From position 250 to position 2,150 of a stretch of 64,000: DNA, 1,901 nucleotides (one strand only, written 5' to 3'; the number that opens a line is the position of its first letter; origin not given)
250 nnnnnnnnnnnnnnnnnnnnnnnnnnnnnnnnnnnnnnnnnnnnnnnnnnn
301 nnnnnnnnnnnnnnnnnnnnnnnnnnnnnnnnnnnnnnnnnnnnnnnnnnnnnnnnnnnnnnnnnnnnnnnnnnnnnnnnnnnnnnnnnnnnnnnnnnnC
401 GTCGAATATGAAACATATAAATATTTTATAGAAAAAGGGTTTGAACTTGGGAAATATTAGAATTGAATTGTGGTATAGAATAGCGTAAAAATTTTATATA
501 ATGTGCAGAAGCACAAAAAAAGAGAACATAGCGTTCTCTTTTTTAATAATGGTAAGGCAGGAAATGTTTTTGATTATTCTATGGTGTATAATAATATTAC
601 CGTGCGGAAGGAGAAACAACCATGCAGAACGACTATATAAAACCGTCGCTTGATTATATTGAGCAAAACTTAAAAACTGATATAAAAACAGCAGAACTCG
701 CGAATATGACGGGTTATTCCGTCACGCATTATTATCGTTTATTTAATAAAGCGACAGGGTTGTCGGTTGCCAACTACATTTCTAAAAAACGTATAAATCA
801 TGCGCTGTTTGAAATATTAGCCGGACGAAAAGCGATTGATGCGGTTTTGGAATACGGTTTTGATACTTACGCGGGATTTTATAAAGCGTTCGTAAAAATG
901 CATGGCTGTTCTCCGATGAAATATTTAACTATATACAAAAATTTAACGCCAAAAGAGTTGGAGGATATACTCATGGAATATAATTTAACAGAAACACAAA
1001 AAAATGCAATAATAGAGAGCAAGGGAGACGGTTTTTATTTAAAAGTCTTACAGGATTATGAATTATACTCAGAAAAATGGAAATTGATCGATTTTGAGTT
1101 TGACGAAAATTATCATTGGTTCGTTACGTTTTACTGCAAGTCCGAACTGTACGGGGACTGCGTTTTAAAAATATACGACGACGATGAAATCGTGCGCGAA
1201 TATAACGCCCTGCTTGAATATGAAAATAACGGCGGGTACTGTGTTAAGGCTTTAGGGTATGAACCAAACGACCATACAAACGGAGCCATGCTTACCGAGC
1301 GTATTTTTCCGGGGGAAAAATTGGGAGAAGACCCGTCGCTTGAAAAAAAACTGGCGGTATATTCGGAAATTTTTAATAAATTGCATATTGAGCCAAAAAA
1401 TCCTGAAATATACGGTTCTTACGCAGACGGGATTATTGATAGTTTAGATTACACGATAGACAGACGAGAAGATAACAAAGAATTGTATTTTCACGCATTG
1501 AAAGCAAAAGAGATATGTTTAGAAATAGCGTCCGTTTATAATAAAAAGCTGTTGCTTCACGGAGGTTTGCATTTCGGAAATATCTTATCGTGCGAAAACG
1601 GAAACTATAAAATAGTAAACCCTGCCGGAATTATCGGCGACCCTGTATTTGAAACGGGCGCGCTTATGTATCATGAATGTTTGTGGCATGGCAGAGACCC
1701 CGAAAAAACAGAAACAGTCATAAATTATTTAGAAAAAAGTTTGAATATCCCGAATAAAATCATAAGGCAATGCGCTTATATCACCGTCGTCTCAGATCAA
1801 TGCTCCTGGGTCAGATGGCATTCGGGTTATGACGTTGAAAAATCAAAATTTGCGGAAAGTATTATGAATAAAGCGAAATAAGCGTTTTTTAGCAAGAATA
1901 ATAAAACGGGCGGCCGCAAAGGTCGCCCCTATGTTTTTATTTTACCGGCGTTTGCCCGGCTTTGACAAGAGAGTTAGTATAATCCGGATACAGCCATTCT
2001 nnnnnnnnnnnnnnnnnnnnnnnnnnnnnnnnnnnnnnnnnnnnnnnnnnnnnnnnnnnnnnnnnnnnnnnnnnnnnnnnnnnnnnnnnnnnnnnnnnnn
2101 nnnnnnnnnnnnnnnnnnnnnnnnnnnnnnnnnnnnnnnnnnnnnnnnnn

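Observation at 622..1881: AraC DNA-binding domain fused to an APH(6)-like pseudokinase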

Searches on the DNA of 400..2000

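Call 73: search_rna_families(source=window, start=400, end=2000, threshold=evalue, max_evalue=1)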
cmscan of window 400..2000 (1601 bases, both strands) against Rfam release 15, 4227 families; matches with E-value up to 1: 2.
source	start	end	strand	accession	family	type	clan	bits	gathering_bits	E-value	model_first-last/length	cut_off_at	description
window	1842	1943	-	RF01808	MicX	Gene; sRNA;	-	28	75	0.00088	1-194/194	no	MicX Vibrio cholerae sRNA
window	1895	2000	+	RF01808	MicX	Gene; sRNA;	-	17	75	0.71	1-191/194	3'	MicX Vibrio cholerae sRNA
